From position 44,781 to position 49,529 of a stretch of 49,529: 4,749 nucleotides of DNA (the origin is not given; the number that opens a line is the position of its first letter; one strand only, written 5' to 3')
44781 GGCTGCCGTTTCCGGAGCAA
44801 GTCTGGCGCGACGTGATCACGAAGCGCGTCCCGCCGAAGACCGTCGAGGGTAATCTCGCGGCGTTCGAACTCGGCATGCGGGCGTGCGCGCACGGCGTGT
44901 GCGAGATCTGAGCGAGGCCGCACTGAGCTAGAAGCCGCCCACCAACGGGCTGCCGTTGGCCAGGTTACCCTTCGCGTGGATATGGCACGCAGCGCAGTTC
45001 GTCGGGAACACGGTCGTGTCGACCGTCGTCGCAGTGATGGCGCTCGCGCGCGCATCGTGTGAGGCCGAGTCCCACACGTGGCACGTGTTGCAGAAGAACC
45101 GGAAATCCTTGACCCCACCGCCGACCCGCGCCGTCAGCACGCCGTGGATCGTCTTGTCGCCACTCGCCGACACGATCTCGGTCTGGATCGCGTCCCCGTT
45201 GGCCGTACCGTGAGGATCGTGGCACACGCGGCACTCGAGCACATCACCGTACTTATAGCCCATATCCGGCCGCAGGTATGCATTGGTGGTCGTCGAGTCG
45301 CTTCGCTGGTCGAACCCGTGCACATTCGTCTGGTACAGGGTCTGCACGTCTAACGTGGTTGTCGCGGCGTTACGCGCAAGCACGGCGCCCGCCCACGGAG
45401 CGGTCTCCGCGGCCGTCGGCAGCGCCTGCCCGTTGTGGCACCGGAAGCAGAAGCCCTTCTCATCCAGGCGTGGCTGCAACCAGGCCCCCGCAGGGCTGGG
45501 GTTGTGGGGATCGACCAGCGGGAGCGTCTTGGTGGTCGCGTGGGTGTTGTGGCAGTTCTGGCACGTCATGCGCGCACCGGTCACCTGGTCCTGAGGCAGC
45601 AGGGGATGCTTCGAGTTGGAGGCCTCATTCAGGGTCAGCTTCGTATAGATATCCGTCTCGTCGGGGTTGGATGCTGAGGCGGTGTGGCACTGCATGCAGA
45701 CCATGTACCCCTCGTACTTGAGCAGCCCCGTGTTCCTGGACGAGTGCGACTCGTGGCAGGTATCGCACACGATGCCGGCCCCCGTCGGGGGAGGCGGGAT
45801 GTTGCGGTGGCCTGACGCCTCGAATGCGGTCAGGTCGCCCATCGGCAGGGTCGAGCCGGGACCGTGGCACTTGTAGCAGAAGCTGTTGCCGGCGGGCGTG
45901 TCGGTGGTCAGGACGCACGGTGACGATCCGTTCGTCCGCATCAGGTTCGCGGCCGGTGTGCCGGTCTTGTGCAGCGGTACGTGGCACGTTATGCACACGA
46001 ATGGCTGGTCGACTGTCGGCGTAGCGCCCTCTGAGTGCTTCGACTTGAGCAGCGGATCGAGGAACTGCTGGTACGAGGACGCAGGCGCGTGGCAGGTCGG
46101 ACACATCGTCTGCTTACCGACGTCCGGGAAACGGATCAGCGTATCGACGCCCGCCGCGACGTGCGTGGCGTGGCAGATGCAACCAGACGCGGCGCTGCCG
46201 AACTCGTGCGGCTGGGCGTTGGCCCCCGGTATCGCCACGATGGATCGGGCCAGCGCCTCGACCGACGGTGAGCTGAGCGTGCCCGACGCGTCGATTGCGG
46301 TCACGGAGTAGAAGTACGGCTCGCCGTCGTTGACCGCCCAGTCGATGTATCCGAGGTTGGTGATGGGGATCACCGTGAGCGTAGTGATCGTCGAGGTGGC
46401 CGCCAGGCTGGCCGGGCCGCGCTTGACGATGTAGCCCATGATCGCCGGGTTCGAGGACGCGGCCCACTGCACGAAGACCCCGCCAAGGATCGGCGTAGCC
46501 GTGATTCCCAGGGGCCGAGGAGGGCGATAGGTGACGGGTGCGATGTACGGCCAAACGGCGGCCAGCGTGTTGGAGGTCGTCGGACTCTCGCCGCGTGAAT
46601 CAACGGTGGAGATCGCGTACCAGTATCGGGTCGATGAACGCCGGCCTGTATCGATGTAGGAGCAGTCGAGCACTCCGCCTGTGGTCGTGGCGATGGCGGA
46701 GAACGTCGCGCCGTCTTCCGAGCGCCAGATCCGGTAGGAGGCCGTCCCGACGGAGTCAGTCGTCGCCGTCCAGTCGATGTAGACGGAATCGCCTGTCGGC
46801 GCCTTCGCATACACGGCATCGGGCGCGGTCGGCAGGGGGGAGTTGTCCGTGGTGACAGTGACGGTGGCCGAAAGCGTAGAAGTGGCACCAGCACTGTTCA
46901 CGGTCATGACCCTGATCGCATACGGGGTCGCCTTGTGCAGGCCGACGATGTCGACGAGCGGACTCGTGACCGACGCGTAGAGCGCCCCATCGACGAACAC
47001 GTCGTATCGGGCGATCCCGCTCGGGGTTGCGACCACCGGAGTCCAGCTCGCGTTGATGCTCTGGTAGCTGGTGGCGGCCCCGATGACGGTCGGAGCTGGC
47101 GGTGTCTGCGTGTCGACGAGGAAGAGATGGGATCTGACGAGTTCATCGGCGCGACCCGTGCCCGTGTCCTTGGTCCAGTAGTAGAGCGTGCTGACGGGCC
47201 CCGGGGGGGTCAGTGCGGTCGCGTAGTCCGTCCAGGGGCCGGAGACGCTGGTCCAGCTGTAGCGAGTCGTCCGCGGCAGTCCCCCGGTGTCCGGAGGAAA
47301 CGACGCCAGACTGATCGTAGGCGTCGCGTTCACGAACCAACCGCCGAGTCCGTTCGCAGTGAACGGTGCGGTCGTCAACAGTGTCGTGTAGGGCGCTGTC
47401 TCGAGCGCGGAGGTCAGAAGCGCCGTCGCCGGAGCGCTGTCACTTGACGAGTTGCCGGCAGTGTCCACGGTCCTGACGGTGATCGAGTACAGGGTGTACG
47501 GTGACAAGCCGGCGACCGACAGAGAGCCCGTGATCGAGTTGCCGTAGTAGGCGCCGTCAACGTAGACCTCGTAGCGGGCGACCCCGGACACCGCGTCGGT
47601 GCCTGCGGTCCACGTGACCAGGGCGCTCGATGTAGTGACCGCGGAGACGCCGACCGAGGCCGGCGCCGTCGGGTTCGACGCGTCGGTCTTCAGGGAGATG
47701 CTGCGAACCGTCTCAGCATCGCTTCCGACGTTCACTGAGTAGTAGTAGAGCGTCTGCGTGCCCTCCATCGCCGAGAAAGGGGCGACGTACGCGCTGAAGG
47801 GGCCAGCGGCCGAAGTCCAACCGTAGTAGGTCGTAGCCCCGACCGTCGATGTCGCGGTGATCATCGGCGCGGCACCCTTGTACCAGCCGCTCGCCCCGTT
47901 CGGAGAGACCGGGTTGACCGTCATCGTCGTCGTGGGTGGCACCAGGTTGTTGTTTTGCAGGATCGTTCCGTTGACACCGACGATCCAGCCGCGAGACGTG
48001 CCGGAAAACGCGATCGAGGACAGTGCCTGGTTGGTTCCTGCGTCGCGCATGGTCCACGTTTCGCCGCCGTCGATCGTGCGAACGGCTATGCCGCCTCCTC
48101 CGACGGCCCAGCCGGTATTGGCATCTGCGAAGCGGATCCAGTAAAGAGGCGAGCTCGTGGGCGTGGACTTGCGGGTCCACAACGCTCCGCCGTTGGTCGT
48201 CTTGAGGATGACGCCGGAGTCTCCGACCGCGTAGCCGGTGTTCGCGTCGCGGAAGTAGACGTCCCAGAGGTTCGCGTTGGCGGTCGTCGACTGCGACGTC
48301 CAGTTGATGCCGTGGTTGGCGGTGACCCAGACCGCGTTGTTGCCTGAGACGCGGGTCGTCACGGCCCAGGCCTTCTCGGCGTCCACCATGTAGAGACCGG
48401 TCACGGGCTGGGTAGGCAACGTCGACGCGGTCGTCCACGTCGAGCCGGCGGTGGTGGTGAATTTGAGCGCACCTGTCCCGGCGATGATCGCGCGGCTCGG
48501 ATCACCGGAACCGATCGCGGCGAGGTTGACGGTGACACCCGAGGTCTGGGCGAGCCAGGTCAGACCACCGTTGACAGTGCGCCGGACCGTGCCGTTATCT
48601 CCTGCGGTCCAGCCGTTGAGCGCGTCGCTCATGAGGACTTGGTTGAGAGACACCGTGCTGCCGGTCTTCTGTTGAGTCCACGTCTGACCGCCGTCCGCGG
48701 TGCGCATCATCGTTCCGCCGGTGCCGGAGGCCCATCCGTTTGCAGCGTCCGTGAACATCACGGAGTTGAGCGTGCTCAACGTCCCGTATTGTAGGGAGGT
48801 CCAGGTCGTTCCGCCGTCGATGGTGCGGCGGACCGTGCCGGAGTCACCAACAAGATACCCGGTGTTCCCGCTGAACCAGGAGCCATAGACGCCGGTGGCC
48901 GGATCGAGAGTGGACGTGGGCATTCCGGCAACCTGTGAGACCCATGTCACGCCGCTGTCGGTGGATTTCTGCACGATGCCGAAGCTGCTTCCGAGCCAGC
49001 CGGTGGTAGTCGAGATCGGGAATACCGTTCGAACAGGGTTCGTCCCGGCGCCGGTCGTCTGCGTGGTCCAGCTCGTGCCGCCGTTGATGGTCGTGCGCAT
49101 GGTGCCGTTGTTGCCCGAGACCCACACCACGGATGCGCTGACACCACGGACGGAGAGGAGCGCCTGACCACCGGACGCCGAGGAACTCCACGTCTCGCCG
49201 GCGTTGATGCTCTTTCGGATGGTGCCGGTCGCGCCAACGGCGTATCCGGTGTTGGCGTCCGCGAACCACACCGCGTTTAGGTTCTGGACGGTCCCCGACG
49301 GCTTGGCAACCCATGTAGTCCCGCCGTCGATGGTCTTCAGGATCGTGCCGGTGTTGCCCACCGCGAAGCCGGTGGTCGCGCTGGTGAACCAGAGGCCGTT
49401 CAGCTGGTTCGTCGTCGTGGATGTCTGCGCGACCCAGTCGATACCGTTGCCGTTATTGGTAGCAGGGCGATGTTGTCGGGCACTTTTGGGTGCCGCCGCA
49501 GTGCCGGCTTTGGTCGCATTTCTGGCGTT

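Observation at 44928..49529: Giant beta-propeller / FN3 / multiheme cytochrome fusion protein at the window edge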

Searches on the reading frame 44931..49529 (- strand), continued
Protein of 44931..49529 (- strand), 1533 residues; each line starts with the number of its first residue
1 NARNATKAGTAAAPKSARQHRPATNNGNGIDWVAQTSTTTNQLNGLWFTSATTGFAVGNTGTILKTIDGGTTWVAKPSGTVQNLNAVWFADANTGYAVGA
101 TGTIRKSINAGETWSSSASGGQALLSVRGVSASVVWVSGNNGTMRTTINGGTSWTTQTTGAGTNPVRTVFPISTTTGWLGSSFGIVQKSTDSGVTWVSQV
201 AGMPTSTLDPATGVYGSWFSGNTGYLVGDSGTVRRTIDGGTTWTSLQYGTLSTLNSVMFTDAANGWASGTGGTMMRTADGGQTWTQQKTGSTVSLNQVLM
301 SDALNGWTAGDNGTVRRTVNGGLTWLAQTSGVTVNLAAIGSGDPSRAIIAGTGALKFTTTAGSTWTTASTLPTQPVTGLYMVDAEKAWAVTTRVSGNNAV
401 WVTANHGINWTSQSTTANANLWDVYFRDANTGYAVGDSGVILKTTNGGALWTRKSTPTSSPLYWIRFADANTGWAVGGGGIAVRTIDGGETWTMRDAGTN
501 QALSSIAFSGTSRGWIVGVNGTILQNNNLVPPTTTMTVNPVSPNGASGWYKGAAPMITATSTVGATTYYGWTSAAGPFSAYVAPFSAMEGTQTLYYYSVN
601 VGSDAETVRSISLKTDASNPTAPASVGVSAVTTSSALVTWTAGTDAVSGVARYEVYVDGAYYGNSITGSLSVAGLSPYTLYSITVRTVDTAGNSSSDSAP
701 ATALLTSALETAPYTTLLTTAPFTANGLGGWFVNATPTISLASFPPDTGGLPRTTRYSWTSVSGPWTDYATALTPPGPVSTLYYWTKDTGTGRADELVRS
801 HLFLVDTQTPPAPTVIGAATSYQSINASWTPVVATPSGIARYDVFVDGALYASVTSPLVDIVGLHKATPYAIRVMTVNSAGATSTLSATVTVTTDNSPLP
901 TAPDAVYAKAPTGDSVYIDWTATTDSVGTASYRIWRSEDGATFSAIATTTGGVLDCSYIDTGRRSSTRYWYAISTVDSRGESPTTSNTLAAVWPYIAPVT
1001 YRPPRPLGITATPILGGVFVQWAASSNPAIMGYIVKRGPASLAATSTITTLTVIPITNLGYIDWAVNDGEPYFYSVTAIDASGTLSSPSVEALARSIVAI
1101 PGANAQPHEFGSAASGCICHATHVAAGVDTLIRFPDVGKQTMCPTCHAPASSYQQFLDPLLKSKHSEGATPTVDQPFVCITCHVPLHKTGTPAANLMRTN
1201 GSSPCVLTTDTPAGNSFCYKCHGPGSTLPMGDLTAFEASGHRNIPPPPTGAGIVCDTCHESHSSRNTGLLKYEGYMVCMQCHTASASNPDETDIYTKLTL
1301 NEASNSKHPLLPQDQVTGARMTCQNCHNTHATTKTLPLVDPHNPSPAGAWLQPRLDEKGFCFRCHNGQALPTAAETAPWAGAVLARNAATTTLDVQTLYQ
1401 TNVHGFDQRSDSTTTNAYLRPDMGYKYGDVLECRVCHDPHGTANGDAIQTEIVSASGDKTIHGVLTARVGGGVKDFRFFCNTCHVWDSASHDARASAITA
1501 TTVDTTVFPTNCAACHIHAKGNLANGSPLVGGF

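Call 28: find_encoding_contigs(protein=P0019, flank=10000, max_places=1)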
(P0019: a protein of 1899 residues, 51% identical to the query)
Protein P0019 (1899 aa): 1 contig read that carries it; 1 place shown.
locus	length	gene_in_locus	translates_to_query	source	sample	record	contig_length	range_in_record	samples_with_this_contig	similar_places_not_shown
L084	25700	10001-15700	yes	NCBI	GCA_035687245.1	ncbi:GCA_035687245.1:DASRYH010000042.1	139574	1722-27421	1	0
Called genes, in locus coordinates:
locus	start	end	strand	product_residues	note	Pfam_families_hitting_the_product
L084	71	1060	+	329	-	-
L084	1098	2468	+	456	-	PF01590:GAF (faint), PF13185:GAF_2 (weak), PF13492:GAF_3 (weak), PF06580:His_kinase, PF02518:HATPase_c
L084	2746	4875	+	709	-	PF00990:GGDEF, PF01966:HD (weak), PF13487:HD_5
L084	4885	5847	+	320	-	PF01545:Cation_efflux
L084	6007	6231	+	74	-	-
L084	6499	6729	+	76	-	PF09905:VF530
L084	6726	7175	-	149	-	-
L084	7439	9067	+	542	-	PF16927:HisKA_7TM, PF00990:GGDEF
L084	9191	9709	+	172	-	PF06983:3-dmu-9_3-mt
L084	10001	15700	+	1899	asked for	PF14870:PSII_BNR, PF15902:Sortilin-Vps10 (faint), PF14870:PSII_BNR, PF00041:fn3 (weak), PF14522:Cytochrome_C7 (faint), PF14537:Cytochrom_c3_2 (faint), PF22113:Mtrc-MtrF_II-IV_dom (faint), PF09699:Paired_CXXCH_1 (weak)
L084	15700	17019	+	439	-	PF14522:Cytochrome_C7 (faint), PF14537:Cytochrom_c3_2 (faint), PF09699:Paired_CXXCH_1 (faint), PF13442:Cytochrome_CBB3 (faint)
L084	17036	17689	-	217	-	PF13620:CarboxypepD_reg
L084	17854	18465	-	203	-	PF14537:Cytochrom_c3_2 (faint), PF09699:Paired_CXXCH_1 (faint)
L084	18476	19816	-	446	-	PF01794:Ferric_reduct, PF00175:NAD_binding_1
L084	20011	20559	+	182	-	PF01625:PMSR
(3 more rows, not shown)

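Call 51: list_cluster_members(proteins=[P0004, P0007, P0019, P0023, P0035, P0042, P0044, P0045, P0046, P0032])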
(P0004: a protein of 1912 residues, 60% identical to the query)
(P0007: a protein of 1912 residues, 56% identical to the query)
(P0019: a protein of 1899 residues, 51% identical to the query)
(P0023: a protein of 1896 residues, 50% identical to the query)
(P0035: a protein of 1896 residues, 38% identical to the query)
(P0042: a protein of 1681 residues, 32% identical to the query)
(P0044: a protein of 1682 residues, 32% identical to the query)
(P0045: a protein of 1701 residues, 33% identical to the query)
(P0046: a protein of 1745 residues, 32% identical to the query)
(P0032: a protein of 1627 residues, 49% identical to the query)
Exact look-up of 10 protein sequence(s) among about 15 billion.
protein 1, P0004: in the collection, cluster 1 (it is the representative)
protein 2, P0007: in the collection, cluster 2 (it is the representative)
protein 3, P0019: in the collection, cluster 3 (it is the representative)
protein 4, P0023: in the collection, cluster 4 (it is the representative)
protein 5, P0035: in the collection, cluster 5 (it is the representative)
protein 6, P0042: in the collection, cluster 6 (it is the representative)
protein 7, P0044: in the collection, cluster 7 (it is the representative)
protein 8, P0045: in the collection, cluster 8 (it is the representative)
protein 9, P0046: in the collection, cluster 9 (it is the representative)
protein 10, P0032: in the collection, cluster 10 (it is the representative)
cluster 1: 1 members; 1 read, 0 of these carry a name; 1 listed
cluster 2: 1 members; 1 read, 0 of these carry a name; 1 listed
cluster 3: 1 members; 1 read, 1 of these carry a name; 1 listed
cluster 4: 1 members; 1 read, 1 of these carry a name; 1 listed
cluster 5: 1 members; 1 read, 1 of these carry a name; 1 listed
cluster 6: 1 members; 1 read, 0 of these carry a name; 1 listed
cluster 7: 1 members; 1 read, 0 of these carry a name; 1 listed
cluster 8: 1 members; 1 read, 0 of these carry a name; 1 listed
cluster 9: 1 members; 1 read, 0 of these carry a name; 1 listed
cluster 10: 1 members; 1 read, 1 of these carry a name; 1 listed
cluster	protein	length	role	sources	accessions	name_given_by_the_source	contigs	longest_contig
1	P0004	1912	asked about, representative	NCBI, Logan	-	-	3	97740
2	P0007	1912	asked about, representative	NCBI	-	-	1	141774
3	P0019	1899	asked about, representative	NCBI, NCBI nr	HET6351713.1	MAG TPA: YCF48-related protein [Coriobacteriia bacterium] | YCF48-related protein [Coriobacteriia bacterium]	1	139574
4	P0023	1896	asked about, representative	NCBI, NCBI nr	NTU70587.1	MAG: hypothetical protein HGB10_01995 [Coriobacteriia bacterium] | hypothetical protein [Coriobacteriia bacterium]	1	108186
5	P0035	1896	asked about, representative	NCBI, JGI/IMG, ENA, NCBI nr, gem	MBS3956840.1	MAG: fibronectin type III domain-containing protein [Clostridiales bacterium] | fibronectin type III domain-containing protein [Clostridiales bacterium]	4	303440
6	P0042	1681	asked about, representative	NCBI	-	-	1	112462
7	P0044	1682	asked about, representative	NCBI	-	-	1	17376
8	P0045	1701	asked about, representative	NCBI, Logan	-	-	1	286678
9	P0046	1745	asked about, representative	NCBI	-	-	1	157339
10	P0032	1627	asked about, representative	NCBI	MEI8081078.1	MAG: YCF48-related protein, partial [Actinomycetes bacterium]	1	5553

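Call 73: search_protein_families(library=ncbifam, proteins=[L001:1038-5432:+, L001:5451-9500:+, L082:15739-17055:+], max_evalue=0.01)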
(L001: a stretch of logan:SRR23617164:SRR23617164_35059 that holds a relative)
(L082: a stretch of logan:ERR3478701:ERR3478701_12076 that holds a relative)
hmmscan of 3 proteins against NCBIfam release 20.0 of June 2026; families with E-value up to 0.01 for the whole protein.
L001:1038-5432:+ (1465 aa): 0 families

L001:5451-9500:+ (1350 aa): 0 families

L082:15739-17055:+ (439 aa): 4 families
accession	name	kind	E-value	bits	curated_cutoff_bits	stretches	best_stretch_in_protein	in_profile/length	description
TIGR01905.1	paired_CXXCH_1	subfamily_domain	8.3e-12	44.8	25.2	1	178-200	6-28/41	doubled CXXCH domain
TIGR03508.1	decahem_SO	subfamily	6.6e-05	22.5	192.2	0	179-200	190-211/258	DmsE family decaheme c-type cytochrome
NF041028.1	decahem_GSU2203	exception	0.0003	20.1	325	0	178-197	125-144/317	GSU2203 family decaheme c-type cytochrome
NF008659.0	PRK11659.1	equivalog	0.00051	19.8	184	0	177-192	134-149/188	cytochrome c nitrite reductase pentaheme subunit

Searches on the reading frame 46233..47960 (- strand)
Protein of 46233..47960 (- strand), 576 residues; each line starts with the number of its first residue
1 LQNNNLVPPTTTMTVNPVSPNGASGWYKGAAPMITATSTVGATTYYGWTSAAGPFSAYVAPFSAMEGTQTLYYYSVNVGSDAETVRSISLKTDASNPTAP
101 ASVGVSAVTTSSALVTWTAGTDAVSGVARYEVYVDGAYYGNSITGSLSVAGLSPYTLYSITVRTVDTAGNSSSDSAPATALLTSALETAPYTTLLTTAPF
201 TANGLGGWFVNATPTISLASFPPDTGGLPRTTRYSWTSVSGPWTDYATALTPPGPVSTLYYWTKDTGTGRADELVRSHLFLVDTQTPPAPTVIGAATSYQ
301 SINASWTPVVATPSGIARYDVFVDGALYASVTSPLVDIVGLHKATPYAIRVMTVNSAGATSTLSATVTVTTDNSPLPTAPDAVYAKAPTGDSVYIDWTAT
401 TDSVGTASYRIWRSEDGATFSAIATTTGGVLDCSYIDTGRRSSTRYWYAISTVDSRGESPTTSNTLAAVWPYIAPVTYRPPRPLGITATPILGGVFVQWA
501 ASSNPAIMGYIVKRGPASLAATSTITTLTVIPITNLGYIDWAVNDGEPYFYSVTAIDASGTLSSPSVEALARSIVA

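Call 68: predict_structure(alignment_id=A3)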
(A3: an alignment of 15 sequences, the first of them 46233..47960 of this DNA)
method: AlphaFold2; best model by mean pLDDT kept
length: 576 residues; sequences in the alignment: 15
mean_pLDDT: 88.3   pTM: 0.44
mean pLDDT of the five models: 88.3, 87.7, 87.1, 86.8, 86.8
residues with pLDDT >= 90: 329; 70-90: 217; 50-70: 20; < 50: 10
segments of 3 or more residues with pLDDT < 50: 1-3, 465-471
pLDDT, mean of each block of 10 residues (from residue 1): 61 90 88 88 90 90 90 88 90 92 89 92 92 94 93 87 93 91 76 90 89 91 68 94 93 94 81 92 93 92 94 94 96 94 93 94 95 86 84 90 88 86 91 90 85 89 51 72 91 94 85 92 88 93 91 87 91 85
secondary structure, 60 per line:
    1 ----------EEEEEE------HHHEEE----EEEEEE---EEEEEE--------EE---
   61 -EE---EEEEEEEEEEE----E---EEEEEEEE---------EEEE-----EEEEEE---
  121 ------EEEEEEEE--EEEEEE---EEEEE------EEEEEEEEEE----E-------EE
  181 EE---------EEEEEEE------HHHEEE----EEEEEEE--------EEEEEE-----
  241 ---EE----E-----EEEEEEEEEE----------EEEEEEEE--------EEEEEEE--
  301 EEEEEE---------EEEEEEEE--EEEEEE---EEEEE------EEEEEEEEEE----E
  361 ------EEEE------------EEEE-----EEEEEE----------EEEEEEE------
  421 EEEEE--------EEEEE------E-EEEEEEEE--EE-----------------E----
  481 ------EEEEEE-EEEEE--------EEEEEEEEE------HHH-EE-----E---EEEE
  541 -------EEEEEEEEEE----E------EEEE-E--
elements in order: E11-16 E26-28 E33-38 E42-47 E67-77 E86-93 E103-106 E112-117 E127-134 E137-142 E146-150 E157-166 E179-182 E192-198 E208-210 E215-221 E230-235 E256-265 E276-283 E292-298 E301-306 E316-323 E326-331 E335-339 E346-355 E367-370 E383-386 E392-397 E408-414 E421-425 E434-438 E447-454 E487-492 E494-498 E507-515 E537-540 E548-557 E569-572

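Call 71: fold_search(model_id=the predicted structure, library=pdb)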
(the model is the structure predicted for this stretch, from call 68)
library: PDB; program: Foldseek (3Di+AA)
matches with E <= 10: 1924; with E <= 0.001: 405
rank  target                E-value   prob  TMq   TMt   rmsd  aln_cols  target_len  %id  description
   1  8q6t_I                2.1e-18  1.00  0.33  0.19  20.7       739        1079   11  Helical reconstruction of the relaxed thick filament from FIB milled left ventricular mouse myofibrils (released 2023-11-01)
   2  4pbx                  1.5e-17  1.00  0.25  0.26  24.3       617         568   12  Crystal structure of the six N-terminal domains of human receptor protein tyrosine phosphatase sigma (released 2014-11-12)
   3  9ba4_A                8.9e-17  1.00  0.21  0.15  32.6       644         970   14  Full-length cross-linked Contactin 2 (CNTN2) (released 2024-07-17)
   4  4yh7_A                8.0e-16  1.00  0.22  0.22  24.4       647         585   13  Crystal structure of PTPdelta ectodomain in complex with IL1RAPL1 (released 2015-05-06)
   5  8g4l_am               1.1e-15  1.00  0.29  0.18  15.2       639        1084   17  Cryo-EM structure of the human cardiac myosin filament (released 2023-11-01)
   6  8v2b_B                1.6e-15  1.00  0.22  0.22  39.6       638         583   12  Cryo-EM structure of mouse type II OSM receptor complex: model for full extracellular assembly (released 2024-11-20)
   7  8ave_B                3.0e-15  1.00  0.20  0.20  32.6       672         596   12  Human leptin in complex with the human LEP-R ectodomain fused to a C-terminal trimeric isoleucine GCN4 zipper (2:2 mod (released 2023-04-05)
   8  8qy5_A                5.8e-15  1.00  0.21  0.21  40.3       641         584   12  Structure of interleukin 6. (released 2024-02-21)
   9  6tpw                  6.6e-15  1.00  0.19  0.27  27.0       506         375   15  Crystal structures of FNIII domain one through four of the human leucocyte common antigen-related protein ( LAR) (released 2020-05-13)
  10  9pvp                  7.2e-15  1.00  0.26  0.11  27.0       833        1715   10  Cryo-EM structure of receptor tyrosine kinase ROS1 extracellular domain (released 2026-02-25)
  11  8v29_B                9.5e-15  1.00  0.21  0.21  40.7       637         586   11  Cryo-EM structure of human type I OSM receptor complex: model for full extracellular assembly (released 2024-11-20)
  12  8d82_A                1.0e-14  1.00  0.22  0.22  39.2       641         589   11  Cryo-EM structure of human IL-6 signaling complex in detergent: model containing full extracellular domains (released 2023-03-29)
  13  4yfd_A                1.2e-14  1.00  0.22  0.25  24.8       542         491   12  Crystal structure PTP delta Ig1-Fn2 in complex with IL-1RAcP (released 2015-05-06)
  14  6iaa_A                1.3e-14  1.00  0.20  0.15  64.3       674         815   12  hRobo2 ectodomain (released 2019-03-13)
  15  8qy6_A                1.7e-14  1.00  0.21  0.21  40.4       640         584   12  Structure of interleukin 6 (gp130 P496L mutant). (released 2024-02-21)
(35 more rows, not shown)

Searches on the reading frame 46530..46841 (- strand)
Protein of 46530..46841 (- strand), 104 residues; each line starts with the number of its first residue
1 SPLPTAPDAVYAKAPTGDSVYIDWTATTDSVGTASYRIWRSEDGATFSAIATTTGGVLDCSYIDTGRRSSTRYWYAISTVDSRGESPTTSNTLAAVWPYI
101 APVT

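Call 61: search_protein_families(library=pfam, proteins=[window:46530-46841:-], max_evalue=1)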
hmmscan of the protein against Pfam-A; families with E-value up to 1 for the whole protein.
seq(104 aa): 1 family
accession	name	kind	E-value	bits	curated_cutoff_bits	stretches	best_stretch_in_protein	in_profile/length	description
PF00041.27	fn3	-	0.015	16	25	1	6-91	2-79/84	Fibronectin type III domain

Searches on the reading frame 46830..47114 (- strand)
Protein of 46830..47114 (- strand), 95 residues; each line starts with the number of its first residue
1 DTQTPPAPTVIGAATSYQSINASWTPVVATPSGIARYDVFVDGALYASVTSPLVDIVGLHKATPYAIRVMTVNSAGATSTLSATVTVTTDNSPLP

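Call 61: search_protein_families(library=pfam, proteins=[window:46830-47114:-], max_evalue=1)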
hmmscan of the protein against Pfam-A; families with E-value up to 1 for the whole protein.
seq(95 aa): 5 families
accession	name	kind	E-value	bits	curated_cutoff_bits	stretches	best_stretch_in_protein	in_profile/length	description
PF00041.27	fn3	-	5.5e-07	30.1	25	1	14-87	10-83/84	Fibronectin type III domain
PF25523.1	Ig_RIMBP2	-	4e-05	24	27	1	5-90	5-101/105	RIMBP2-like, immunoglobulin-like domain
PF25059.1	FN3_DSCAM-DSCAML_C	-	0.00039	21.1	39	1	54-92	47-85/89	DSCAM/DSCAML C-terminal Fn3-like domain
PF10339.14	Vel1p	-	0.0054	16.5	23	1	10-89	99-177/202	Yeast-specific zinc responsive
PF24031.1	FN3_IL27B_N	-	0.11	13.2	42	1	55-81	62-88/91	IL27B N-terminal FN3 domain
